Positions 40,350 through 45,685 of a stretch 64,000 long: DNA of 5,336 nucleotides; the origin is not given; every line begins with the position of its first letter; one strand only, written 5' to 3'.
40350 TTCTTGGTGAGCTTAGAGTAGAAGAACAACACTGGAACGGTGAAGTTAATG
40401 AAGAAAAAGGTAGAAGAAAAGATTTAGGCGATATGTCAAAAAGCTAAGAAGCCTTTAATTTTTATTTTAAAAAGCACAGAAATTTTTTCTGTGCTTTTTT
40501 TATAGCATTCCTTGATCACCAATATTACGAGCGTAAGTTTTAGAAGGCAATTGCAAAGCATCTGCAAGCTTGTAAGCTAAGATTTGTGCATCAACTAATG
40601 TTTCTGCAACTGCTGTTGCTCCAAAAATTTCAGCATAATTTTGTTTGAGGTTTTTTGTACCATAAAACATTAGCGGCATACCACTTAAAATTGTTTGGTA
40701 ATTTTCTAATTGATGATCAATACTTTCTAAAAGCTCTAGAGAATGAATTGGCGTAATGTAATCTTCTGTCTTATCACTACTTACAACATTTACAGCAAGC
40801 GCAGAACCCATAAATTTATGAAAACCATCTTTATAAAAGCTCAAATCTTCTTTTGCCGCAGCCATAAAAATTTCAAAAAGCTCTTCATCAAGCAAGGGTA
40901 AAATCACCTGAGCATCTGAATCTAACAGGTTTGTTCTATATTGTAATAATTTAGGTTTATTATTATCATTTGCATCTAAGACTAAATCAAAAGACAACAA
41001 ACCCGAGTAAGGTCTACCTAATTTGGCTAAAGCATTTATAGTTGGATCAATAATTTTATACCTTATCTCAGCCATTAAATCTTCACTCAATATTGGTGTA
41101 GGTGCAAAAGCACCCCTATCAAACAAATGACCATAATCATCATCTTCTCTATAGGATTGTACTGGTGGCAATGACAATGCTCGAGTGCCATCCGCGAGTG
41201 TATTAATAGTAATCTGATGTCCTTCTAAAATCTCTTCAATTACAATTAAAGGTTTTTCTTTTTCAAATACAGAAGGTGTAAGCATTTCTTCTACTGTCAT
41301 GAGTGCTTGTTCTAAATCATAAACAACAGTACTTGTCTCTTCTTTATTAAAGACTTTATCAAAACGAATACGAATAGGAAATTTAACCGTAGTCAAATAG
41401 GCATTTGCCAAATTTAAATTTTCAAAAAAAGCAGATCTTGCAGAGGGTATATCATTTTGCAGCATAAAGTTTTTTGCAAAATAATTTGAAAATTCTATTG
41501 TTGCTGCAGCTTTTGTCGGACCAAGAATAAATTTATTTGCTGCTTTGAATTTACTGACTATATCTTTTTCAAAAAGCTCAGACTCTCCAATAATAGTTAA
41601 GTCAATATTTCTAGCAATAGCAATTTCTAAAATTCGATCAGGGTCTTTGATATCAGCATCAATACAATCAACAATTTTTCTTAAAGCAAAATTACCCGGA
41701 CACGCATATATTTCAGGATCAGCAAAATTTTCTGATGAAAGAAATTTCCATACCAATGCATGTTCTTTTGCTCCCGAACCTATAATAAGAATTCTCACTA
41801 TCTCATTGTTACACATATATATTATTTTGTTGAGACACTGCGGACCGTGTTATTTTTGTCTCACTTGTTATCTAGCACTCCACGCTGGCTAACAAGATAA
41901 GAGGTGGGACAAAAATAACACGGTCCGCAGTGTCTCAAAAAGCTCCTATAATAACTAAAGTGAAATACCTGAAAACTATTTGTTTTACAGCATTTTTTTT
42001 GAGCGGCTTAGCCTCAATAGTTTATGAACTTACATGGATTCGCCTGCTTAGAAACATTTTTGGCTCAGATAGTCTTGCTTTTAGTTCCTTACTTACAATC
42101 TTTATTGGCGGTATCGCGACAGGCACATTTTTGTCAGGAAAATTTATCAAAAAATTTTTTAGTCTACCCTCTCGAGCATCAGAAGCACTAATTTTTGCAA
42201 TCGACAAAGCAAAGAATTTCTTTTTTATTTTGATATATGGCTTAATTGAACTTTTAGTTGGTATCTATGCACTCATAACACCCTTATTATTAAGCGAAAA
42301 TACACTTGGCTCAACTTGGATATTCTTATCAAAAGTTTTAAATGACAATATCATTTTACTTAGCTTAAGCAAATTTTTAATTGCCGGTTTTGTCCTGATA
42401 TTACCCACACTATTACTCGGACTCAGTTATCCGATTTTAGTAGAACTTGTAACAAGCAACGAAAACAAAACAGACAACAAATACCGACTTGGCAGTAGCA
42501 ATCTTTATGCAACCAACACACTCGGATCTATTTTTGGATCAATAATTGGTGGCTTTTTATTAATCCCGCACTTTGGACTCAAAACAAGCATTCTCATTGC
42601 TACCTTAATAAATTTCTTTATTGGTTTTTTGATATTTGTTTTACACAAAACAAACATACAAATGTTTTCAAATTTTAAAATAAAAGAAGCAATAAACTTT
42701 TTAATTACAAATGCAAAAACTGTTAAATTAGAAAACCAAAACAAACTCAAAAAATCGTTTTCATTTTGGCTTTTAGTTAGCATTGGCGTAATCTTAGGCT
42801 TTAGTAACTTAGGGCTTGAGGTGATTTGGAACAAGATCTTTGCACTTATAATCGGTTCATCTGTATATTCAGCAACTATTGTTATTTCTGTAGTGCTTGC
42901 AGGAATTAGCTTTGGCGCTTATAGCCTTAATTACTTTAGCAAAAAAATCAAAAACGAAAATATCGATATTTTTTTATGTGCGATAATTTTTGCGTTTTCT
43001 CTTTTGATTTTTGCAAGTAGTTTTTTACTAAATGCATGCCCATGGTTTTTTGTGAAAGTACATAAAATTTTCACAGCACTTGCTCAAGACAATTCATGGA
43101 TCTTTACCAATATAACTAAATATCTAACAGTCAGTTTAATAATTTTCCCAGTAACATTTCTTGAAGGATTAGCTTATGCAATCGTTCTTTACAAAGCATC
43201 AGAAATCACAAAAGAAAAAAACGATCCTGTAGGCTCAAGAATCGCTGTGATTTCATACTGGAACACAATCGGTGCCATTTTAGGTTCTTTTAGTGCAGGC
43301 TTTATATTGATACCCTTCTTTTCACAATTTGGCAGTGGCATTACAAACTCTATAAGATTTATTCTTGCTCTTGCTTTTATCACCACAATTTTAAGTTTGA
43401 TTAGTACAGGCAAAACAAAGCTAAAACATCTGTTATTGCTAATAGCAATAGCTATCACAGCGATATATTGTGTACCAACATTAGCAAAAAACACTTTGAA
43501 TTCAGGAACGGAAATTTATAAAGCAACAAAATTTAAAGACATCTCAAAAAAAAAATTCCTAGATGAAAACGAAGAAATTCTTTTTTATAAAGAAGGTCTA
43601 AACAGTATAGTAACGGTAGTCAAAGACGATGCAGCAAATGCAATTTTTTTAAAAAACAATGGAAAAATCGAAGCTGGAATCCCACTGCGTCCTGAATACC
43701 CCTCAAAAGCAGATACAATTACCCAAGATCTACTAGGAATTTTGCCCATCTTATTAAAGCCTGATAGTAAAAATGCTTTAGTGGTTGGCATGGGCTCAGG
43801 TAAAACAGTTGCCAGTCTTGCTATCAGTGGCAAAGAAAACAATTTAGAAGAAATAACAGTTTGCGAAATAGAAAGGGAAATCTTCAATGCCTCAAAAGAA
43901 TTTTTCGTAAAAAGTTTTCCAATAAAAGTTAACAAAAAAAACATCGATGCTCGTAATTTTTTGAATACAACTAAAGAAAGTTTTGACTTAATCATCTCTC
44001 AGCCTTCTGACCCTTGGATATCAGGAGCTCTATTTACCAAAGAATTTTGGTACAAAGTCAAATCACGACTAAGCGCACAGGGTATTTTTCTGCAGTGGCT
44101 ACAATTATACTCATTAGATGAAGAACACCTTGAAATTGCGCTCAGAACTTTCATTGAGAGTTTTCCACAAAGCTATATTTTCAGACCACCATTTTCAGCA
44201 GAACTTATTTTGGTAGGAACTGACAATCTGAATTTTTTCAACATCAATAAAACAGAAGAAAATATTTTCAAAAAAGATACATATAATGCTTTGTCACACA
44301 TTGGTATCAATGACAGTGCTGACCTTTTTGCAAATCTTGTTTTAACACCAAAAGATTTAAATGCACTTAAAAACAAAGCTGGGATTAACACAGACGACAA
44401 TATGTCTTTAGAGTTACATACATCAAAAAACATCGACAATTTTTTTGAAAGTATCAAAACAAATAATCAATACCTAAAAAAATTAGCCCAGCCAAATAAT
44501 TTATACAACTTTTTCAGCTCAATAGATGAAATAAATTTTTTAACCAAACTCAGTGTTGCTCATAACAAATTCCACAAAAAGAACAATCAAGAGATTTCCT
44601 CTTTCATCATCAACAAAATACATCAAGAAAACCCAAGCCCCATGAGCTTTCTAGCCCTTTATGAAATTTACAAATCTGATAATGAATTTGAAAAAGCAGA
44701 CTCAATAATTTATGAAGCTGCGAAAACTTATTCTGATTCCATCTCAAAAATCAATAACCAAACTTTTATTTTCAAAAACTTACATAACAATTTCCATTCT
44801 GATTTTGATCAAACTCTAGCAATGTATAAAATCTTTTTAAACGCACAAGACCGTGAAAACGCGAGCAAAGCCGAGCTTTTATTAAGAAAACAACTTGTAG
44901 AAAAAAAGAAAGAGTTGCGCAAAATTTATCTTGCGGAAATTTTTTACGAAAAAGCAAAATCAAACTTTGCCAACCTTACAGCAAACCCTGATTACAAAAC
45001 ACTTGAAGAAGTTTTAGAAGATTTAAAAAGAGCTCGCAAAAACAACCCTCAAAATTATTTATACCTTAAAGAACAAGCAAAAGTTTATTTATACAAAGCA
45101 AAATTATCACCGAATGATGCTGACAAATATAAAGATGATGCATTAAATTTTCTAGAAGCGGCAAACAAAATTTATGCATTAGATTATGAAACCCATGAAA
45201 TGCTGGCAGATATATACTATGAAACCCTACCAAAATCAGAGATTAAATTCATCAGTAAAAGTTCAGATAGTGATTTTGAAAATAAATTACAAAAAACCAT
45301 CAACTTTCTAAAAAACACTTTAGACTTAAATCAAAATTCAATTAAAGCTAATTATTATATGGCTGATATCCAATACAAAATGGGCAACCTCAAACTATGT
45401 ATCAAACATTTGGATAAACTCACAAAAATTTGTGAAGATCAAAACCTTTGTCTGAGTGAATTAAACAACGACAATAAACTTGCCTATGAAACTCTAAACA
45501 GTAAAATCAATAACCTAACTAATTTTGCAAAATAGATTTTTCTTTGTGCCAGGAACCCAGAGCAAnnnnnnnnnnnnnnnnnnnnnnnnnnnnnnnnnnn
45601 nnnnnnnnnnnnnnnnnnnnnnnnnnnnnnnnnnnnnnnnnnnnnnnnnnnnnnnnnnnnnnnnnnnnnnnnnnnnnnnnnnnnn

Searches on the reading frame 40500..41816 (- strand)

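Call 76: search_protein_families(library=pfam, proteins=[window:40500-41816:-], max_evalue=0.00001)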
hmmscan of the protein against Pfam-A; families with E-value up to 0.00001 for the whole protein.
window:40500-41816:- (438 aa): 2 families
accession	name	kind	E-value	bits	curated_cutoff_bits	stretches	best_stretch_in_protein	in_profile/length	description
PF01071.24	GARS_A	-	2e-28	100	27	1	110-299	2-191/194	Phosphoribosylglycinamide synthetase, ATP-grasp (A) domain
PF02844.21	GARS_N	-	5.2e-22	78.9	29.5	1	8-108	2-100/100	Phosphoribosylglycinamide synthetase, N domain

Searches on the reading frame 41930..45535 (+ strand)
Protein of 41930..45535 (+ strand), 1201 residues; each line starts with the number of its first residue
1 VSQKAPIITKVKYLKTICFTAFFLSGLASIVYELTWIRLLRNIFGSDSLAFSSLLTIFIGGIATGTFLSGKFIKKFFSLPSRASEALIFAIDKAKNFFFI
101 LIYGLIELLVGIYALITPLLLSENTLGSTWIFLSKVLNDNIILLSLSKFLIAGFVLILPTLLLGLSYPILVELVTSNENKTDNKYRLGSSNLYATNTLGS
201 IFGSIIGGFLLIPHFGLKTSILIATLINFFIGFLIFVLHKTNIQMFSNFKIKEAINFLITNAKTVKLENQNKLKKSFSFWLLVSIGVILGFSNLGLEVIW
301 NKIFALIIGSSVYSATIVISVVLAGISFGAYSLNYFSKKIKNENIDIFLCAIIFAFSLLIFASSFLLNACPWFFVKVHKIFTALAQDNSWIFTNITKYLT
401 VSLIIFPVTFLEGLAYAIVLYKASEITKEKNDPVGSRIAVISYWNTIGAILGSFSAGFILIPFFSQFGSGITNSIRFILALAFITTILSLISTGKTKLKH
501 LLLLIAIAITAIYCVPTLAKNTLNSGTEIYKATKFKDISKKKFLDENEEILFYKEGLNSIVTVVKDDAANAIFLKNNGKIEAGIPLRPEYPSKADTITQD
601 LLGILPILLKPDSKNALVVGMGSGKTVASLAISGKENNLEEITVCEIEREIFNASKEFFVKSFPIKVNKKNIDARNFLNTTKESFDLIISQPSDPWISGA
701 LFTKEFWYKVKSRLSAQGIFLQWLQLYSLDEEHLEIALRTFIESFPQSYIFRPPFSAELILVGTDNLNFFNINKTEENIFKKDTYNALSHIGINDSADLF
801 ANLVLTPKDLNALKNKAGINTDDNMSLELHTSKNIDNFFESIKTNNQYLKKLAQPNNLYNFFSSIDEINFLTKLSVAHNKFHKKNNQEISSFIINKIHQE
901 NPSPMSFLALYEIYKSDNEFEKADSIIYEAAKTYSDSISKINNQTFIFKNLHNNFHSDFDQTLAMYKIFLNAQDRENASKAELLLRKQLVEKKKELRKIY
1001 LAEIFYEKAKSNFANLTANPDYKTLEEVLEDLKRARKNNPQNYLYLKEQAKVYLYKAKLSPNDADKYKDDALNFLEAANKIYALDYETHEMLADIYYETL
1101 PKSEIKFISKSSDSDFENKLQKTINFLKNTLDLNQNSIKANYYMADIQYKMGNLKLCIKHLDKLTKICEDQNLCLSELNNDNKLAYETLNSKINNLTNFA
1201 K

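Call 76: search_protein_families(library=pfam, proteins=[window:41930-45535:+], max_evalue=0.00001)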
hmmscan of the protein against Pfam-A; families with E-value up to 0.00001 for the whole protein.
window:41930-45535:+ (1201 aa): 2 families
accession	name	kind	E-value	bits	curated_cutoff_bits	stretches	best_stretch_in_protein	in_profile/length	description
PF01564.23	Spermine_synth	-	9.7e-13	48.5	22.9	1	598-745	4-153/186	Spermine/spermidine synthase domain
PF07690.21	MFS_1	-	3.2e-06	26.8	33.4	1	189-452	123-346/347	Major Facilitator Superfamily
